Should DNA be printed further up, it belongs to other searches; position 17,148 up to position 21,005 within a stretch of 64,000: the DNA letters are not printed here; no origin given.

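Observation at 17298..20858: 1186-aa protein fusing two different GT-C modules (YfhO-like and PMT-like)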

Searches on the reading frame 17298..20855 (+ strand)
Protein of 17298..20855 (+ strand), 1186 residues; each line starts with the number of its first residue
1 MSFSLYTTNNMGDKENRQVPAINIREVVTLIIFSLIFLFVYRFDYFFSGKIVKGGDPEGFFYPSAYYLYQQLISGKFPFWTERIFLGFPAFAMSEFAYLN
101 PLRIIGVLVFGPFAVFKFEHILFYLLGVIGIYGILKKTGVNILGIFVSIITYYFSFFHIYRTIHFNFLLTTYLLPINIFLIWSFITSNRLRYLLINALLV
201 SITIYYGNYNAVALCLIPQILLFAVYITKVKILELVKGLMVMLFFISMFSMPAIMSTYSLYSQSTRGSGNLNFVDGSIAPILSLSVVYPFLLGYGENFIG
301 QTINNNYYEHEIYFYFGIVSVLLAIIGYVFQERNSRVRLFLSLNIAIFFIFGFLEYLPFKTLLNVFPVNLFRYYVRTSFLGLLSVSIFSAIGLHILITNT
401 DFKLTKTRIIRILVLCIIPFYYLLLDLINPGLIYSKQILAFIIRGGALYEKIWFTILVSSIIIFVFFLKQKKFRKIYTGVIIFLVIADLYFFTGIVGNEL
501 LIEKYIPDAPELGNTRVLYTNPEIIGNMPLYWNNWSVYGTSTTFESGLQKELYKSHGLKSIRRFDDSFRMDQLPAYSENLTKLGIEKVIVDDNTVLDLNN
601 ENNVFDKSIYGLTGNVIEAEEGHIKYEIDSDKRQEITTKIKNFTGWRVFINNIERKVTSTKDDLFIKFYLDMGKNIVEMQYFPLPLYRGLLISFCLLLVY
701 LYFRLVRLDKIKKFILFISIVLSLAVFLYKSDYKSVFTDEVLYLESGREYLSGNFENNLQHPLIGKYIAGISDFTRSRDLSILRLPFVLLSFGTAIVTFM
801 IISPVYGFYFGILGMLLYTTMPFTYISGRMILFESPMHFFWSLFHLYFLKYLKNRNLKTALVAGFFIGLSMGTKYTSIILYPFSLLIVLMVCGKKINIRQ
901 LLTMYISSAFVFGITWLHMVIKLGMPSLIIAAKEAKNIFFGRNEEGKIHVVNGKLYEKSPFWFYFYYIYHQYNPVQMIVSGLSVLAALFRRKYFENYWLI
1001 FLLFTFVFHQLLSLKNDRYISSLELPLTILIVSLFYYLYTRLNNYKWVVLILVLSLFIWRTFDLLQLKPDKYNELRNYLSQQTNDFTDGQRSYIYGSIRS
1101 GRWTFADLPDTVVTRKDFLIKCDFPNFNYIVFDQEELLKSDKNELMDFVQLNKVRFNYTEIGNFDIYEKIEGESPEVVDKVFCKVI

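Call 3: search_protein_families(library=pfam, proteins=[window:17298-20855:+], max_evalue=1)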
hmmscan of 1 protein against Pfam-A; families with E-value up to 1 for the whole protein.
window:17298-20855:+ (1186 aa): 2 families
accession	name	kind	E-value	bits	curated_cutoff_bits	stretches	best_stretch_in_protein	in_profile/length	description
PF13231.12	PMT_2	-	1.2e-10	42.2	26.1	1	761-897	2-139/160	Dolichyl-phosphate-mannose-protein mannosyltransferase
PF13980.11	UPF0370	-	0.49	11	28.1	0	1042-1077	4-39/61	Uncharacterised protein family (UPF0370)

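Call 4: search_protein_families(library=ncbifam, proteins=[window:17298-20855:+], max_evalue=1)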
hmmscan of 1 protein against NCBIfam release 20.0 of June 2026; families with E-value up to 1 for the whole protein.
window:17298-20855:+ (1186 aa): 0 families

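Call 8: find_homologous_proteins(query=window:17298-20855:+)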
Query window:17298-20855:+ (1186 aa): 6 proteins with E <= 0.001 among 8000 candidates.
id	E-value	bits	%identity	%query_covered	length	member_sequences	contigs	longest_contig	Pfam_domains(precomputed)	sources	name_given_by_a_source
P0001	0.0e+0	2598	100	99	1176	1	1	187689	PF13231.13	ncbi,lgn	-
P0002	6.7e-87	311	31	56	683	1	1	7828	-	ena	-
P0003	1.3e-83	300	32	56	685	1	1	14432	-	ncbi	-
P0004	2.9e-75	272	29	55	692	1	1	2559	-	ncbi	-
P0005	1.2e-57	214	30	54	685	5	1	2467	-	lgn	-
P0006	2.1e-54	203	27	57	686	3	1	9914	-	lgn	-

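Call 10: search_protein_families(library=pfam, proteins=[P0002, P0003, P0004, P0005, P0006], max_evalue=10)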
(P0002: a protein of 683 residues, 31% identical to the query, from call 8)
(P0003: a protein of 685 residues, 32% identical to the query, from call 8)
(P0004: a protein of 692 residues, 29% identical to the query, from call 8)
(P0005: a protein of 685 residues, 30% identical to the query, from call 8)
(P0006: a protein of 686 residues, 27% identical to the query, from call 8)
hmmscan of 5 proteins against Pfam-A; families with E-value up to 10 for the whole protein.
P0002 (683 aa): 0 families

P0003 (685 aa): 1 family
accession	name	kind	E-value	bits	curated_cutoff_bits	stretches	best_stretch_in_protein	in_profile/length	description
PF09586.16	YfhO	-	2.1e-08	33.5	28.5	2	607-670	772-835/835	Bacterial membrane protein YfhO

P0004 (692 aa): 1 family
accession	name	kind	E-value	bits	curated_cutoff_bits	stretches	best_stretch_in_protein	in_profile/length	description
PF09586.16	YfhO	-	2.8e-12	46.3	28.5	2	604-667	770-833/835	Bacterial membrane protein YfhO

P0005 (685 aa): 3 families
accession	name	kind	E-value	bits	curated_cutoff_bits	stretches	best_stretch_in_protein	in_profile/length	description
PF11992.13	TgpA_N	-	0.00038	20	30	2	359-472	12-113/333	TgpA N-terminal domain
PF09913.15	DUF2142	-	0.0015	17.9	30.1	1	156-342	176-367/395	Predicted membrane protein (DUF2142)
PF21875.2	CAPN13-like_C_EFh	-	0.097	13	27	1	441-472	33-64/72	Calpain-13-like, C-terminal EF-hand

P0006 (686 aa): 0 families

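Call 13: find_encoding_contigs(protein=P0001, flank=3000, max_places=10)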
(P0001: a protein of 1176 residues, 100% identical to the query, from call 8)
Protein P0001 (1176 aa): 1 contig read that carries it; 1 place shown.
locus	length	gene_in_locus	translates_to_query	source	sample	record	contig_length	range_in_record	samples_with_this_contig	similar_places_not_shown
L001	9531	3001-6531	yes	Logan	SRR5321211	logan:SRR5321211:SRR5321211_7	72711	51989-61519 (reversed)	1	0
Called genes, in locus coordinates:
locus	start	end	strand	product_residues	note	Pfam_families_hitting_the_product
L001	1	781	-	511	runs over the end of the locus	-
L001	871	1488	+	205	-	-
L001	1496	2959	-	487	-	PF13231:PMT_2 (weak)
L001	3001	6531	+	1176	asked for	PF13231:PMT_2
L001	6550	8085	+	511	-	-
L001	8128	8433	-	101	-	-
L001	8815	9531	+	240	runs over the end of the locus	PF13489:Methyltransf_23, PF05401:NodS (weak), PF08241:Methyltransf_11, PF08242:Methyltransf_12, PF13649:Methyltransf_25, PF13847:Methyltransf_31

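Call 30: search_protein_representatives(protein=window:17298-20855:+)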
Query: 1186 residues. Proteins with E-value up to 0.001 (for the whole library): 1782; up to 1e-10: 277; up to 1e-30: 126. The best 150 are listed.
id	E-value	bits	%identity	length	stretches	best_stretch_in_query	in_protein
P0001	0.0e+00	2598.2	100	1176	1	11-1186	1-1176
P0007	2.4e-117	410.1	46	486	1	718-1171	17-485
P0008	3.2e-104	366.6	40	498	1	717-1177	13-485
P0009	2.1e-100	353.9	45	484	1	726-1169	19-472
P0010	2.3e-97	343.8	40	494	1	715-1184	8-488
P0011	6.7e-97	342.3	41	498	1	713-1175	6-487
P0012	3.1e-96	340.1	41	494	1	720-1175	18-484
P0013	2.1e-91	324.1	42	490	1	715-1171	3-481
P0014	1.3e-89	318.1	34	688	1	28-701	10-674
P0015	3.4e-89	316.8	32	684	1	28-699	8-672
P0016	2.3e-88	314.1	33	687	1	31-702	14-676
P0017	6.8e-88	312.5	32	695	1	32-701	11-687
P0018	1.2e-87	311.7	40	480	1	713-1172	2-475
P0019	4.3e-87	309.9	32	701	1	25-707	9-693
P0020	9.9e-87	308.6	32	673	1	56-703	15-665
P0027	2.1e-84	301.0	37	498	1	715-1176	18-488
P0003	4.1e-84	300.0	34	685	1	25-702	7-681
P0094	3.0e-55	204.4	28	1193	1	25-1060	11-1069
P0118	1.4e-39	152.5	60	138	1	18-137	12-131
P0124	5.9e-37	143.8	30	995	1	248-719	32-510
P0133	5.8e-29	117.3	28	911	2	300-725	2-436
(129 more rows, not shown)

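Call 32: find_encoding_contigs(protein=P0007, flank=5000, max_places=4)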
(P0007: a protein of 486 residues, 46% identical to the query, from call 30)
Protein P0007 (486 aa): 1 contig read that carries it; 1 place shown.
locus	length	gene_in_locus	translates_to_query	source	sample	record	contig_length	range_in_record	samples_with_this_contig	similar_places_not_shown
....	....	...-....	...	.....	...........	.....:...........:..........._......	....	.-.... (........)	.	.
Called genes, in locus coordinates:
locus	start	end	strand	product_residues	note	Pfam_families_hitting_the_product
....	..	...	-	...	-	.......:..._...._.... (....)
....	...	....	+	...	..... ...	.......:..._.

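Call 33: find_encoding_contigs(protein=P0009, flank=5000, max_places=4)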
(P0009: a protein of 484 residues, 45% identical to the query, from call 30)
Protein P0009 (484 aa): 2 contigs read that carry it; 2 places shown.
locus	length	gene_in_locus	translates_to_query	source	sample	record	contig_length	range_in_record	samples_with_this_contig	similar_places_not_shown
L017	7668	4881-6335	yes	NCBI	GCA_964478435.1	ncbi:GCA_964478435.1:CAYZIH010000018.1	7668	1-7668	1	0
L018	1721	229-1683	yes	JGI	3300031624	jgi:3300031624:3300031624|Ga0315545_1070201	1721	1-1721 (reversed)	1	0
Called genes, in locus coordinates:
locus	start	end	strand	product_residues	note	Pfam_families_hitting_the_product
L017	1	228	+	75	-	?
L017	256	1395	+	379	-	-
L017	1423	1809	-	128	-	-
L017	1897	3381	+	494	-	PF13231:PMT_2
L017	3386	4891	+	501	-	PF13231:PMT_2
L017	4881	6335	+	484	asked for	PF13231:PMT_2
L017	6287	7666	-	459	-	?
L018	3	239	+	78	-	?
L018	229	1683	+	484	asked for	PF13231:PMT_2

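Call 72: list_cluster_members(proteins=[P0001, P0094, P0017, P0118])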
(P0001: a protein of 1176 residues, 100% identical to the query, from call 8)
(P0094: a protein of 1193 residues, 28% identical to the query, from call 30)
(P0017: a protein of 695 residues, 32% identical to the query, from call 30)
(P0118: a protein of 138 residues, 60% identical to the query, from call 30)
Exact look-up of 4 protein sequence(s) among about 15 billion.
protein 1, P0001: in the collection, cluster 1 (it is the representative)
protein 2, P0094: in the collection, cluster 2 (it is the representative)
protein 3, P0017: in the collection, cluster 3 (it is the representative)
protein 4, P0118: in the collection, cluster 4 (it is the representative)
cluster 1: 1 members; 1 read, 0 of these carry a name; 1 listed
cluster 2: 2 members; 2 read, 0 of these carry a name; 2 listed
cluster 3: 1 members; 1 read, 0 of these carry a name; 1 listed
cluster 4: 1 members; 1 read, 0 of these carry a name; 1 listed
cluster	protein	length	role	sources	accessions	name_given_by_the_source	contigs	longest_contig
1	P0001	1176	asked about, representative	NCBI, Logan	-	-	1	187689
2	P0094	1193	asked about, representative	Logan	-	-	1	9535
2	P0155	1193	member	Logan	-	-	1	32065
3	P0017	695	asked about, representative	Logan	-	-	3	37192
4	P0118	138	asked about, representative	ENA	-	-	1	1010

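Call 76: find_encoding_contigs(protein=P0017, flank=6000, max_places=3)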
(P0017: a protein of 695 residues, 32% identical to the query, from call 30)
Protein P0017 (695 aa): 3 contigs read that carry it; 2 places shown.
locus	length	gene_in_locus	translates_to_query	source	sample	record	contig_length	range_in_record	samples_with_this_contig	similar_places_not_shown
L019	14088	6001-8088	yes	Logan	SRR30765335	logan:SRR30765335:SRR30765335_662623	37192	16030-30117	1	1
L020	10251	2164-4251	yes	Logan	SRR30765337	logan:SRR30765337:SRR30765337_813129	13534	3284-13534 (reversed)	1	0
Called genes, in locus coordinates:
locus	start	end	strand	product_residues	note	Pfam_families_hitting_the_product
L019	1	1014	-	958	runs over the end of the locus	PF00685:Sulfotransfer_1, PF13469:Sulfotransfer_3 (faint)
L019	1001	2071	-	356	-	PF00535:Glycos_transf_2, PF10111:Glyco_tranf_2_2 (weak), PF13632:Glyco_trans_2_3 (weak)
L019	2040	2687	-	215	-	PF25084:LbH_EIF2B (faint), PF25087:GMPPB_C (faint), PF00132:Hexapep, PF14602:Hexapep_2 (weak)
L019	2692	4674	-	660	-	PF00535:Glycos_transf_2, PF10111:Glyco_tranf_2_2, PF13641:Glyco_tranf_2_3, PF00534:Glycos_transf_1, PF13692:Glyco_trans_1_4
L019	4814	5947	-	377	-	PF09594:GT87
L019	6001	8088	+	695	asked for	PF09586:YfhO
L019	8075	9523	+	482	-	PF13231:PMT_2 (weak), PF00515:TPR_1 (weak), PF07719:TPR_2 (weak), PF13371:TPR_9, PF13414:TPR_11, PF14559:TPR_19, PF00515:TPR_1 (weak), PF07719:TPR_2 (weak), +5 more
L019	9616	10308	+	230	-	-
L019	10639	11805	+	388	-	PF07690:MFS_1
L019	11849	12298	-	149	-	-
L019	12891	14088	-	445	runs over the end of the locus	-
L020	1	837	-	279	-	?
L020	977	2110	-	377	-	PF09594:GT87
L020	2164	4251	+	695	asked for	PF09586:YfhO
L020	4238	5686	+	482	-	PF13231:PMT_2 (weak), PF00515:TPR_1 (weak), PF07719:TPR_2 (weak), PF13371:TPR_9, PF13414:TPR_11, PF14559:TPR_19, PF00515:TPR_1 (weak), PF07719:TPR_2 (weak), +5 more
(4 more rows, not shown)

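Call 77: find_encoding_contigs(protein=P0014, flank=6000, max_places=3)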
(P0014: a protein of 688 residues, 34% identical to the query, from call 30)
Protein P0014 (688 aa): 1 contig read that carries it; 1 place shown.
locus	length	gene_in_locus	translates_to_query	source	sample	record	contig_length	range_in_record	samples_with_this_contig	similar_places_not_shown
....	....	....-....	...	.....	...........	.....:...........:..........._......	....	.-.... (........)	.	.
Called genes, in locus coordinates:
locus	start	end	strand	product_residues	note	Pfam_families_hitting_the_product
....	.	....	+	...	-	?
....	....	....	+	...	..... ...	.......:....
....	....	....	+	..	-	?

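Call 78: find_encoding_contigs(protein=P0008, flank=6000, max_places=3)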
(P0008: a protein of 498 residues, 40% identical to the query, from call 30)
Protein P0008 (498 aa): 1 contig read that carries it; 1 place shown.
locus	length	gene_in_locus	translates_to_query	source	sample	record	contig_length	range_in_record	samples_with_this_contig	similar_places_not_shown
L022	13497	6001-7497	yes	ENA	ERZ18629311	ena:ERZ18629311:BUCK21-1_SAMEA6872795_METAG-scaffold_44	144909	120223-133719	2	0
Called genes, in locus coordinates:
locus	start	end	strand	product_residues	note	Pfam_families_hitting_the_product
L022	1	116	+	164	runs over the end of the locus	-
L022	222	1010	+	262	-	-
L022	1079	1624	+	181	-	-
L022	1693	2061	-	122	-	-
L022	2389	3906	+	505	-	PF02463:SMC_N (faint), PF00005:ABC_tran, PF13476:AAA_23 (faint), PF13555:AAA_29 (faint), PF13304:AAA_21 (faint), PF00005:ABC_tran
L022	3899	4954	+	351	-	-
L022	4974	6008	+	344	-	PF09586:YfhO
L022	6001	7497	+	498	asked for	PF13231:PMT_2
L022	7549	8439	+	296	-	PF05697:Trigger_N, PF05698:Trigger_C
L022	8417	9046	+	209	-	PF00574:CLP_protease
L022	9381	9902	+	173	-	-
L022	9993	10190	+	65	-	-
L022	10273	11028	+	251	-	PF12705:PDDEXK_1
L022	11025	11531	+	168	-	-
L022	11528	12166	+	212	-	-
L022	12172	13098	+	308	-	PF28530:DUF8426, PF01939:NucS_C (weak)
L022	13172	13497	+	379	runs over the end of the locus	PF06250:YhcG_C, PF01939:NucS_C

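Call 81: find_encoding_contigs(protein=P0010, flank=4000, max_places=2)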
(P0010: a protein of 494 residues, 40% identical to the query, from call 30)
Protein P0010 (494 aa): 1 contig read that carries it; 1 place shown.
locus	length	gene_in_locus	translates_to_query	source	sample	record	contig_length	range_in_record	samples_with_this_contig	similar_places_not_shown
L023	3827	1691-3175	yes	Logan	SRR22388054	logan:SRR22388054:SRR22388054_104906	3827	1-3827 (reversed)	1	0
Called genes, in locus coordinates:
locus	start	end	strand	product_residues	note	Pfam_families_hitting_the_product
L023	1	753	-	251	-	?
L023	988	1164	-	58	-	-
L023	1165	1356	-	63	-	PF00849:PseudoU_synth_2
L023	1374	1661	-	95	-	-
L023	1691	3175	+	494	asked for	PF13231:PMT_2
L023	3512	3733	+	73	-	PF00106:adh_short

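Call 82: find_encoding_contigs(protein=P0011, flank=4000, max_places=2)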
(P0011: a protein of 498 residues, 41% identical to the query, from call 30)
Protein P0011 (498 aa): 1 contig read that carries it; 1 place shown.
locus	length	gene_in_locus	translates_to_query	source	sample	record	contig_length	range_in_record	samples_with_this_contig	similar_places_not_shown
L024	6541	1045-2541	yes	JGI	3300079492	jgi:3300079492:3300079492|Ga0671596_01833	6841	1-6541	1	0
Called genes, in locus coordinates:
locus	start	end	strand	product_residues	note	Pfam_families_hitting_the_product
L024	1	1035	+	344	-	?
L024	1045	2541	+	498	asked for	PF13231:PMT_2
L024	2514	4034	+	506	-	PF13231:PMT_2 (weak), PF02366:PMT (weak)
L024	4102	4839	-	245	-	-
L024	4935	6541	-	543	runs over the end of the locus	PF13231:PMT_2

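Call 83: find_encoding_contigs(protein=P0012, flank=4000, max_places=2)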
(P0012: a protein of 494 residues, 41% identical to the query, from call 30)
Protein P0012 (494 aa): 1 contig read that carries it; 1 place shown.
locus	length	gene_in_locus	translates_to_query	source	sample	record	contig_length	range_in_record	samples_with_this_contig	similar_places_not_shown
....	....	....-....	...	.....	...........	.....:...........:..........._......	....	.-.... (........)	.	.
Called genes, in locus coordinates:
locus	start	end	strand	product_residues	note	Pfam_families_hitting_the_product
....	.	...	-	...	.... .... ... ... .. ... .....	?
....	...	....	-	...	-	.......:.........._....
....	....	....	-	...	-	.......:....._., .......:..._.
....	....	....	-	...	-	-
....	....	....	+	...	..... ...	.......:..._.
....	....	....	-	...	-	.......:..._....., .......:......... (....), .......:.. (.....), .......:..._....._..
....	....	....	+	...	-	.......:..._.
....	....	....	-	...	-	?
